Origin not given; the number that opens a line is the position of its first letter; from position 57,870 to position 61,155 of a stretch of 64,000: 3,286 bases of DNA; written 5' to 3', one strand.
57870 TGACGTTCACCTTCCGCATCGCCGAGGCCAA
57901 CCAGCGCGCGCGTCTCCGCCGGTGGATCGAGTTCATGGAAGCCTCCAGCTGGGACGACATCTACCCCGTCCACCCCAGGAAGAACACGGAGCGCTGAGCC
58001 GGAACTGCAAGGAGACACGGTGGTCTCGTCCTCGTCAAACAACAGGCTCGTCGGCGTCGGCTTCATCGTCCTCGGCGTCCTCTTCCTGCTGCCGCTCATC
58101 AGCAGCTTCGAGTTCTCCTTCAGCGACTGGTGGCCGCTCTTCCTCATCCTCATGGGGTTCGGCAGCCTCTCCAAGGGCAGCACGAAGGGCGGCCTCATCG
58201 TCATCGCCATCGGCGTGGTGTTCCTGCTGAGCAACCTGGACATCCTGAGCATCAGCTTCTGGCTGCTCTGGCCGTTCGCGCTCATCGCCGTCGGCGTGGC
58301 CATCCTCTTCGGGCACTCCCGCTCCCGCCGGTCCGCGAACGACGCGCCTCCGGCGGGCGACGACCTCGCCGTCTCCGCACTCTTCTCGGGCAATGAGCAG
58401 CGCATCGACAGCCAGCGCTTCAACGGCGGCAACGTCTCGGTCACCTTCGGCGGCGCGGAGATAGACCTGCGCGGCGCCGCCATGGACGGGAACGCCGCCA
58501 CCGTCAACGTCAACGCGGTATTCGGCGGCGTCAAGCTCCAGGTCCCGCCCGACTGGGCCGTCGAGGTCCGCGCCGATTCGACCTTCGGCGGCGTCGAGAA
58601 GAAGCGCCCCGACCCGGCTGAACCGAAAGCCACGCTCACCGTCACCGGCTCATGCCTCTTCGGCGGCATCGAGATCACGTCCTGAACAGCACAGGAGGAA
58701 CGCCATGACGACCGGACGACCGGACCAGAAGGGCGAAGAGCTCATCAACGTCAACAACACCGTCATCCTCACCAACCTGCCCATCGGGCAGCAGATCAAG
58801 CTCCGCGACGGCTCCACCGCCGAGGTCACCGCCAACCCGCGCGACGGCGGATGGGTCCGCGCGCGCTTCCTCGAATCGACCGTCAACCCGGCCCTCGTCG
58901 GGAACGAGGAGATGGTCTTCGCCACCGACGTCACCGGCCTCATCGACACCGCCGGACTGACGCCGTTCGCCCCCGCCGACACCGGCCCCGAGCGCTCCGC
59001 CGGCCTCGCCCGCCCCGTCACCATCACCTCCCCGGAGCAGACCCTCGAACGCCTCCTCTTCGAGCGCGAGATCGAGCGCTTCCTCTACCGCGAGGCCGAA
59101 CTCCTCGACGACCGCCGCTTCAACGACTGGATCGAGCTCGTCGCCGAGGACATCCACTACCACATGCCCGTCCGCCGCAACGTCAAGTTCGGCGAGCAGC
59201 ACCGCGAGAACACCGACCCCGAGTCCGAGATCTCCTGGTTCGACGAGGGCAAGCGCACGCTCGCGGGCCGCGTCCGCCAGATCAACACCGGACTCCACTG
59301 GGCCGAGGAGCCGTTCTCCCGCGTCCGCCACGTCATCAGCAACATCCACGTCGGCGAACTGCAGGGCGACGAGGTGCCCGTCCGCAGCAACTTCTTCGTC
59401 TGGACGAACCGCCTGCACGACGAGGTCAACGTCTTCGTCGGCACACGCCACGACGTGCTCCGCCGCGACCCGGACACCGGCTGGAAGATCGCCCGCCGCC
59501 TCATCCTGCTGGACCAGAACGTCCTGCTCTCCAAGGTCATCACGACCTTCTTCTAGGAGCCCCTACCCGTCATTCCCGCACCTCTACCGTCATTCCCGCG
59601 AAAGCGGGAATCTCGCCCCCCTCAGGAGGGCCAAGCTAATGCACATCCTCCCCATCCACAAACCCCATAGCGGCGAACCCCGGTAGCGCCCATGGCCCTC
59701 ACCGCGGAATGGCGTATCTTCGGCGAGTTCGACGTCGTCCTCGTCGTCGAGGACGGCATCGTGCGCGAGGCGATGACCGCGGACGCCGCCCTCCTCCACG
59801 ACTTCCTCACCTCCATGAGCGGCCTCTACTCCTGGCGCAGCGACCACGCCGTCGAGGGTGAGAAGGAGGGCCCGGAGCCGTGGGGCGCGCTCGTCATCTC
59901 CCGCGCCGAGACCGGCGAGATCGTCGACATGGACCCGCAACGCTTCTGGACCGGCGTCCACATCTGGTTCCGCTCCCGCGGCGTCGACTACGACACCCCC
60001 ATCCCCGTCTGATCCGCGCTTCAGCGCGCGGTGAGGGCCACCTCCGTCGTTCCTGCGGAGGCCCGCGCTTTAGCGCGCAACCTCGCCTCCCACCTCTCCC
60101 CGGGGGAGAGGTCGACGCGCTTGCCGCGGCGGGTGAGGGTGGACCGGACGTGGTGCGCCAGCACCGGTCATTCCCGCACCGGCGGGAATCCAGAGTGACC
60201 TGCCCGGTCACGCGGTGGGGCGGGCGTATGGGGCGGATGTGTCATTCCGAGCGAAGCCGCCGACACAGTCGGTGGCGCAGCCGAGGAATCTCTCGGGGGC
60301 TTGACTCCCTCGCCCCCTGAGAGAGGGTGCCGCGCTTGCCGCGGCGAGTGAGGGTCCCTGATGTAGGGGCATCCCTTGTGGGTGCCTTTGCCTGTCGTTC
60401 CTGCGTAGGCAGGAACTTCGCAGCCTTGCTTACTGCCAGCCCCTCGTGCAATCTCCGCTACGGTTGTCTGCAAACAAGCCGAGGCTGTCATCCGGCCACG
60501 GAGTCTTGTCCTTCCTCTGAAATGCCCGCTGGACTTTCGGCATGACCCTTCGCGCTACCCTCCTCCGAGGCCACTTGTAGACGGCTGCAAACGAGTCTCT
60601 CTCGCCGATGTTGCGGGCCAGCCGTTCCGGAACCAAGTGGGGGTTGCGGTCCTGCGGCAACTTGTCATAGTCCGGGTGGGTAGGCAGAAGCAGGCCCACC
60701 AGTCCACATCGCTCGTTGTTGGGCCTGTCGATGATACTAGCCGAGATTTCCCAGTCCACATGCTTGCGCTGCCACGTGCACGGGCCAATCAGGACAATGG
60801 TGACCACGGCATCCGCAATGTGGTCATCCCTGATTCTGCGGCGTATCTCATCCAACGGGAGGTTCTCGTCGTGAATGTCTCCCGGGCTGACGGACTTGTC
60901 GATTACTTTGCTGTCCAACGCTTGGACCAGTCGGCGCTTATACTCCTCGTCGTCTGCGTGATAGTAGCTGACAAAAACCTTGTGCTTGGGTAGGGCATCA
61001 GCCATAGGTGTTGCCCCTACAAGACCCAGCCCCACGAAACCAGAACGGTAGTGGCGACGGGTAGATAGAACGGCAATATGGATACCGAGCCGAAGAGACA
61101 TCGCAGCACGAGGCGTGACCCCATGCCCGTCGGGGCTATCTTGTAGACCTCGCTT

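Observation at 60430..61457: Small multi-TM protein + TIR-like protein operon: candidate minimal Thoeris-like or abortive-infection defence module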

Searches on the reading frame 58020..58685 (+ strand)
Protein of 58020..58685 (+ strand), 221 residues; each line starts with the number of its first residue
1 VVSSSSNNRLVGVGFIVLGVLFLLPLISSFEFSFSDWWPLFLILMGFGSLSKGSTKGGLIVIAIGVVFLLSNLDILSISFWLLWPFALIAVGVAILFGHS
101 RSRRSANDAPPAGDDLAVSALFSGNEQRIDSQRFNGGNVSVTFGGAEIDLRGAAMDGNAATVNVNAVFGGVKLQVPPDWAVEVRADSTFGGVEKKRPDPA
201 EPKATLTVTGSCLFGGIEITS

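Call 24: search_protein_families(library=pfam, proteins=[window:58020-58685:+], max_evalue=0.1)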
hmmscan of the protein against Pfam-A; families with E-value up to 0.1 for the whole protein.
window:58020-58685:+ (221 aa): 4 families
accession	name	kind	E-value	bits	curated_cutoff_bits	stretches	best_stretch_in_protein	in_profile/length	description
PF18917.5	LiaI-LiaF-like_TM1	-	1.5e-16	60.6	27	2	57-96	3-42/42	LiaI-LiaF-like transmembrane region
PF22570.1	LiaF-TM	-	2e-15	57.8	27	1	10-102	1-97/98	LiaF transmembrane domain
PF09922.15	LiaF-like_C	-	2.7e-08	34.1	29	1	133-193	13-73/114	Cell wall-active antibiotics response LiaF, C-terminal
PF01970.21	TctA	-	0.0095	15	28.9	1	11-77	100-169/423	Tripartite tricarboxylate transporter TctA family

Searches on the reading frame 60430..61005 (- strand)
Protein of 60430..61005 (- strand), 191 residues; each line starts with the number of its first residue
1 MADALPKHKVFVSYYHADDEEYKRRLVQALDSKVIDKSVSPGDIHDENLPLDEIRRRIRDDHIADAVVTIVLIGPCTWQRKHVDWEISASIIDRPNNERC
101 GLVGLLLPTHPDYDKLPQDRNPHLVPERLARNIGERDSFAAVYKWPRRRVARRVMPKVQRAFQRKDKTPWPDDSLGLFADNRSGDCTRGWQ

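Call 5: search_protein_families(library=pfam, proteins=[window:60430-61005:-], max_evalue=1)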
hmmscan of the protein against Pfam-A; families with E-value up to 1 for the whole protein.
window:60430-61005:- (191 aa): 2 families
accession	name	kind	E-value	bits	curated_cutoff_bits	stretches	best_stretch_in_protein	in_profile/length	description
PF08937.16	ThsB_TIR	-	1.1e-16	61.5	21.2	1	11-108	1-96/100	Thoeris protein ThsB, TIR-like domain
PF13676.11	TIR_2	-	0.00013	22.9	28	1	10-111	1-98/122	TIR domain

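Call 6: search_protein_families(library=padloc, proteins=[window:60430-61005:-], max_evalue=1)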
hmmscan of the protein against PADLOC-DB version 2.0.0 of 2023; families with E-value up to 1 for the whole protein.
window:60430-61005:- (191 aa): 6 families
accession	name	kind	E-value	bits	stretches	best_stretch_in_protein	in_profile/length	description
PDLC00418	ThsB1|ThsB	-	2.9e-08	31.7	1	7-90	4-88/155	TIR-like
PDLC04688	PDC-M50B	-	2.3e-07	29.2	1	7-93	2-91/162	-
PDLC00428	ThsB1|ThsB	-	1.8e-06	26.4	1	8-116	3-131/219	TIR-like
PDLC00431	ThsB1|ThsB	-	1.4e-05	23.5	1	54-93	52-90/162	TIR-like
PDLC00438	ThsB1|ThsB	-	0.00011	20.2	1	8-105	3-107/206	TIR-like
PDLC00433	ThsB1|ThsB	-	0.00082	17.4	1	7-91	2-85/164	TIR-like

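Call 7: search_protein_families(library=ncbifam, proteins=[window:60430-61005:-], max_evalue=1)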
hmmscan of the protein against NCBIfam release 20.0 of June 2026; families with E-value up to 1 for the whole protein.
window:60430-61005:- (191 aa): 1 family
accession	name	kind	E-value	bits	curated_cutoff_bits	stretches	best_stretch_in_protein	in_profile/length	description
NF046037.1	carphisopro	domain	0.17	12.1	38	1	126-149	11-32/54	carph-isopro domain-containing protein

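Call 14: search_solved_structures(query=window:60430-61005:-, max_evalue=1, show_alignments=3)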
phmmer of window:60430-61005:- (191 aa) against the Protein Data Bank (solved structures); distinct sequences matched with E-value up to 1: 2.
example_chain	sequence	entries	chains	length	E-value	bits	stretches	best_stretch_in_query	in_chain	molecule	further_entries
4c6r_A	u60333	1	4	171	0.059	16.4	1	2-67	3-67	DISEASE RESISTANCE PROTEIN RPS4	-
4c6t_B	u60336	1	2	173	0.11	15.5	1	3-67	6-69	DISEASE RESISTANCE PROTEIN RPS4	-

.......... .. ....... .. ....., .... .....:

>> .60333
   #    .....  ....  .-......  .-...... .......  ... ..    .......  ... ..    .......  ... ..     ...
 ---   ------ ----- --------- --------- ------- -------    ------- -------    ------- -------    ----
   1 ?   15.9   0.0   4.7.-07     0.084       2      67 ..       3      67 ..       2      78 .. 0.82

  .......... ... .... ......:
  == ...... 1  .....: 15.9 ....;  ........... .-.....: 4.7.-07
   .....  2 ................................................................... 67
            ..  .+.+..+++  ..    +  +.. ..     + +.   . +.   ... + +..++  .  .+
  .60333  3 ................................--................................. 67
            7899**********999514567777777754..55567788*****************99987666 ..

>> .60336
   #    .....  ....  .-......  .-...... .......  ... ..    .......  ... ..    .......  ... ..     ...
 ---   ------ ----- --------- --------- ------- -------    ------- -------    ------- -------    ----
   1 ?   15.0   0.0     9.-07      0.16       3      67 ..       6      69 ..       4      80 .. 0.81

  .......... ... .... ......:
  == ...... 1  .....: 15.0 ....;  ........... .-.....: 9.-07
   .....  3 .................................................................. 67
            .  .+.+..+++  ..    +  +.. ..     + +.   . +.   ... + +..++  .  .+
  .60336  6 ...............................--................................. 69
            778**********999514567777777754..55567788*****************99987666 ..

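Call 65: find_homologous_proteins(query=window:60430-61005:-)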
Query window:60430-61005:- (191 aa): 1347 proteins with E <= 0.001 among 1507 candidates; the best 120 are listed.
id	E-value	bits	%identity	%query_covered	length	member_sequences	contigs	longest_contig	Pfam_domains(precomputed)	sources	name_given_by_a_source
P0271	6.3e-117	407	91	100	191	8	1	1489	PF08937.17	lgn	-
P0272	3.2e-116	404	91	100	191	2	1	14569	PF08937.17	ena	-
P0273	9.5e-114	396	88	100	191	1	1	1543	PF13676.12,PF08937.17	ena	-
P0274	2.4e-113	395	89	100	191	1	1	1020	PF08937.17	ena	-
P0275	5.1e-110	384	87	100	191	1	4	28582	PF08937.17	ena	-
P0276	1.2e-107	376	83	100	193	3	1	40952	PF08937.17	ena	-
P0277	2.0e-107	375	85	100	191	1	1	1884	PF13676.12,PF08937.17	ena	-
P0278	2.9e-107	375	85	98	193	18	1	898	PF08937.17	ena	-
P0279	2.5e-105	369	84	100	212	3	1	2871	PF08937.17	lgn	-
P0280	2.8e-105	368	82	100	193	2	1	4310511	PF08937.17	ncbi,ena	-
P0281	3.7e-105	368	83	99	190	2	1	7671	PF13676.12,PF08937.17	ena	-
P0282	4.4e-105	368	83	100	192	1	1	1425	PF08937.17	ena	-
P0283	5.3e-105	368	79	100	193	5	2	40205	PF08937.17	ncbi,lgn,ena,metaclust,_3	metaclust:\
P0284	5.9e-105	367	82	100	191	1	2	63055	PF13676.12,PF08937.17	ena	-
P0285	8.2e-105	367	82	98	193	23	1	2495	PF08937.17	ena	-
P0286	1.4e-104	366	81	100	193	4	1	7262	PF13676.12,PF08937.17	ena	-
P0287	1.4e-104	366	81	100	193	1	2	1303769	PF08937.17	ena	-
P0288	1.7e-104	366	81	99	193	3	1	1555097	PF08937.17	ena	-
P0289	2.5e-104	365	83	100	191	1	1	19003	PF08937.17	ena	-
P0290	4.7e-104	364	80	100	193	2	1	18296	PF08937.17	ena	-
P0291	3.7e-103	362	85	96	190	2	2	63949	PF08937.17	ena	-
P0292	5.9e-103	361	80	99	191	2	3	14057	PF08937.17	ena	-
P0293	7.9e-102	357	82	97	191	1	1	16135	PF13676.12,PF08937.17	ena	-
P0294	3.5e-101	355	80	99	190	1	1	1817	PF13676.12,PF08937.17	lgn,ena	-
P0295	4.1e-101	355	82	100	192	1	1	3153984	PF08937.17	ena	-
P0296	1.7e-100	353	83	96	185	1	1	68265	PF13676.12,PF08937.17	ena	-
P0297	9.5e-100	350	78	100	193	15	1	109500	PF08937.17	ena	-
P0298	1.7e-99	350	79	97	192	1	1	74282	PF08937.17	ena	-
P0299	2.0e-99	349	77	99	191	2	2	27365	PF13676.12,PF08937.17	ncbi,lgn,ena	-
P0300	2.0e-99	349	77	99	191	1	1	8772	PF13676.12,PF08937.17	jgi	-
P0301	2.2e-99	349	75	100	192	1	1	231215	PF13676.12,PF08937.17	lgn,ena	-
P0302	8.4e-99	347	80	97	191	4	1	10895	PF13676.12,PF08937.17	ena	-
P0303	1.9e-98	346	79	97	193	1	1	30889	PF08937.17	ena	-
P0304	4.0e-98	345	79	99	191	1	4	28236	PF08937.17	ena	-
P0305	9.7e-98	344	78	99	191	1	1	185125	PF08937.17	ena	-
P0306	1.9e-97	343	77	100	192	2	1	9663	PF13676.12,PF08937.17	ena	-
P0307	2.3e-97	343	75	97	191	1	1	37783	PF13676.12,PF08937.17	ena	-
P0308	4.3e-97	342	76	99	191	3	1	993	PF08937.17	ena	-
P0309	4.4e-97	342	73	100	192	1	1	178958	PF13676.12,PF08937.17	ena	-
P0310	6.3e-97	341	74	100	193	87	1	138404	PF13676.12,PF08937.17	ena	-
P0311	8.8e-97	341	74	100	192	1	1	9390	PF13676.12,PF08937.17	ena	-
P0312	1.0e-96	341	80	97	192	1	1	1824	PF08937.17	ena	-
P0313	2.6e-96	339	80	97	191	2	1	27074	PF13676.12,PF08937.17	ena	-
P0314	3.7e-96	339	78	99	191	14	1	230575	PF13676.12,PF08937.17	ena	-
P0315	5.1e-96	338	73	100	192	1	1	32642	PF13676.12,PF08937.17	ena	-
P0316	6.6e-96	338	79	96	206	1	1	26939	PF13676.12,PF08937.17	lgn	-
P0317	8.1e-96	338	76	98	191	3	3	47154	PF08937.17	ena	-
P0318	1.2e-95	337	74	99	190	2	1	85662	PF13676.12,PF08937.17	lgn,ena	-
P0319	2.1e-95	336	74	100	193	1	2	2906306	PF13676.12,PF08937.17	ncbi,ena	-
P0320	3.0e-95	336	76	98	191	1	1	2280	PF08937.17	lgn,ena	-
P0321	4.1e-95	335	73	99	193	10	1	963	PF08937.17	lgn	-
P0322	4.4e-95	335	73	100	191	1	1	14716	PF13676.12,PF08937.17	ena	-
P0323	6.5e-95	335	76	98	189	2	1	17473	PF08937.17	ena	-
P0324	1.0e-94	334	76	98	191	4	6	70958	PF08937.17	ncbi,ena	-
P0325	1.0e-94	334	77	97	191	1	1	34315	PF13676.12,PF08937.17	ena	-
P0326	1.1e-94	334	75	98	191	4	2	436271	PF08937.17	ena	-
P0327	1.4e-94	334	74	100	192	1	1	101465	PF08937.17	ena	-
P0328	1.4e-94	334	76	99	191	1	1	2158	PF13676.12,PF08937.17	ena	-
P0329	1.5e-94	333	73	99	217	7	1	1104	PF08937.17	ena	-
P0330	2.6e-94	333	74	100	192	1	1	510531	PF13676.12,PF08937.17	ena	-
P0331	3.2e-94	332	75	98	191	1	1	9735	PF13676.12,PF08937.17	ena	-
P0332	4.0e-94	332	76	98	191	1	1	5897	PF13676.12,PF08937.17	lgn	-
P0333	4.4e-94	332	78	97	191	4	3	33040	PF13676.12,PF08937.17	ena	-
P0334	6.1e-94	331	76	96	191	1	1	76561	PF08937.17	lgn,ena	-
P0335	7.1e-94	331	74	99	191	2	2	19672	PF08937.17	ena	-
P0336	7.3e-94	331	71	100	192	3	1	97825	PF13676.12,PF08937.17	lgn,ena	-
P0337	8.5e-94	331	74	99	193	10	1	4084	PF08937.17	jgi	jgi:hypothetical protein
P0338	1.2e-93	330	72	100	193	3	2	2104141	PF08937.17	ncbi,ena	-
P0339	1.3e-93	330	71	100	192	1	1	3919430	PF13676.12,PF08937.17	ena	-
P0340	1.3e-93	330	75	96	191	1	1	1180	PF13676.12,PF08937.17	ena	-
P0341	1.5e-93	330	73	100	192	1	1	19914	PF13676.12,PF08937.17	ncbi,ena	-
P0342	2.2e-93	330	71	100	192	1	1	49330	PF08937.17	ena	-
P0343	2.4e-93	330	72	100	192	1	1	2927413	PF08937.17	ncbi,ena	-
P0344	2.6e-93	329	74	97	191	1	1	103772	PF08937.17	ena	-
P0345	2.8e-93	329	75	97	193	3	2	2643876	PF08937.17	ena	-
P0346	3.0e-93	329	73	98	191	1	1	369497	PF08937.17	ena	-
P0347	3.1e-93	329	73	100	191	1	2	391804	PF08937.17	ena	-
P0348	3.2e-93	329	74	97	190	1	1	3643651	PF13676.12,PF08937.17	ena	-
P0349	3.5e-93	329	74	100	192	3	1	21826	PF13676.12,PF08937.17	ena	-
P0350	4.0e-93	329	73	98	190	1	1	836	PF13676.12,PF08937.17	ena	-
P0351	6.0e-93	328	73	100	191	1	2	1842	PF13676.12,PF08937.17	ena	-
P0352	7.0e-93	328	76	97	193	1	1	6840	PF08937.17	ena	-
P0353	8.7e-93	328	75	98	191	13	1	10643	PF08937.17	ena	-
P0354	9.5e-93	328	72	100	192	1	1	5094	PF13676.12,PF08937.17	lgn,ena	-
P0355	1.1e-92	327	74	97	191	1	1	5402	PF13676.12,PF08937.17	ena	-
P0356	2.6e-92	326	74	97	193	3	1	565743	PF08937.17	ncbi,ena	-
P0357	2.8e-92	326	76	96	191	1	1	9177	PF08937.17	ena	-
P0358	3.0e-92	326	73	98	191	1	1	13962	PF08937.17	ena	-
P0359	3.2e-92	326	74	100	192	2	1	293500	PF13676.12,PF08937.17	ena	-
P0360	3.5e-92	326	72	98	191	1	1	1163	PF08937.17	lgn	-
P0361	4.0e-92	326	72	98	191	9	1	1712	PF08937.17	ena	-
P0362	4.4e-92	325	71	100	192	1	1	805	PF08937.17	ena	-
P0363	5.0e-92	325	72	98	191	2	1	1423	PF08937.17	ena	-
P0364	5.4e-92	325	71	99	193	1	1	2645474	PF13676.12,PF08937.17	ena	-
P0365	5.7e-92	325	72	99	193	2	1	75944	PF08937.17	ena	-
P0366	5.9e-92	325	71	100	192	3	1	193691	PF08937.17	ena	-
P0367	7.3e-92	325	73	98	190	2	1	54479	PF13676.12,PF08937.17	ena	-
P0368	7.4e-92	325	75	96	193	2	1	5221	PF13676.12,PF08937.17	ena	-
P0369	7.9e-92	325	74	97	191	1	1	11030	PF08937.17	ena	-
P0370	8.3e-92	325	72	97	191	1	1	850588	PF13676.12,PF08937.17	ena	-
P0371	9.3e-92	324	71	100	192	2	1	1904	PF08937.17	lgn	-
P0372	9.8e-92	324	71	99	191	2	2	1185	PF13676.12,PF08937.17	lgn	-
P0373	1.3e-91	324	73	97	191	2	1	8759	PF13676.12,PF08937.17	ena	-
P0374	1.4e-91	324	70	99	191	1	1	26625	PF08937.17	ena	-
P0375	1.4e-91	324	70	99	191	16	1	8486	PF08937.17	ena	-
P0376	1.5e-91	324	73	97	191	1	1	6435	PF08937.17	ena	-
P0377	1.6e-91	324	71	99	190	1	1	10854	PF08937.17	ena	-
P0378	1.6e-91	324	73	98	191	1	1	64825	PF08937.17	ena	-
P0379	1.7e-91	323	72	99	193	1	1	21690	PF13676.12,PF08937.17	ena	-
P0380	1.9e-91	323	70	99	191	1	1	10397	PF08937.17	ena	-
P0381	2.2e-91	323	74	98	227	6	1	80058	PF08937.17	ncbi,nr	ncbi:MAG: hypothetical protein F4Y25_03855 [Chloroflexi bacterium]|nr:hypothetical protein [Chlorofl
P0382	2.4e-91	323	69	99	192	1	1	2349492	PF08937.17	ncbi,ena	-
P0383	2.7e-91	323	71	98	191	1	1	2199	PF08937.17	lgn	-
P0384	3.6e-91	322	71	99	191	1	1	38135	PF13676.12,PF08937.17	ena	-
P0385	4.1e-91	322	71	100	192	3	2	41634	PF08937.17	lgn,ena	-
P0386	4.7e-91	322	72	99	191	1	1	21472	PF13676.12,PF08937.17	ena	-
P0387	5.4e-91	322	72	97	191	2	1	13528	PF08937.17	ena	-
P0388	8.1e-91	321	72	100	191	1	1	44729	PF13676.12,PF08937.17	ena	-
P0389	1.2e-90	321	75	100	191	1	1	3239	PF08937.17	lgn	-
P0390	1.3e-90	321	70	99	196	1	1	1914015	PF08937.17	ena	-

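Call 70: search_protein_families(library=phrogs, proteins=[window:60430-61005:-], max_evalue=0.01)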
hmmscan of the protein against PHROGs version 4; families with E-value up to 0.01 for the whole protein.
window:60430-61005:- (191 aa): 2 families
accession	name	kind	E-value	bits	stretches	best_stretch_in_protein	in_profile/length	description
phrog_13658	-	unknown function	2.5e-19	70.8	1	7-112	2-109/198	-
phrog_6988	-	unknown function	1.2e-06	29.4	1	7-91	3-91/135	-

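Call 76: predict_structure(alignment_id=A3)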
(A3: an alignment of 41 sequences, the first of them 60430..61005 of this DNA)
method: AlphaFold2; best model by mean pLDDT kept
length: 191 residues; sequences in the alignment: 41
mean_pLDDT: 45.8   pTM: 0.34
mean pLDDT of the five models: 45.8, 41.7, 40.5, 38.9, 35.3
residues with pLDDT >= 90: 0; 70-90: 8; 50-70: 76; < 50: 107
segments of 3 or more residues with pLDDT < 50: 1-18, 34-46, 62-101, 158-191
pLDDT, mean of each block of 10 residues (from residue 1): 34 46 58 41 47 54 40 29 28 36 53 73 61 55 57 53 42 33 32 28
secondary structure, 60 per line:
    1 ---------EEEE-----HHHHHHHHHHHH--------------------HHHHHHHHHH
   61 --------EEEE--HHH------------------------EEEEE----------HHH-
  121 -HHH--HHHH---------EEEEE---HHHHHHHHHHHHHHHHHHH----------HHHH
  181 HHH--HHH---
elements in order: E10-13 H19-30 H51-60 E69-72 E102-106 H127-130 E140-144 H148-166 H177-183
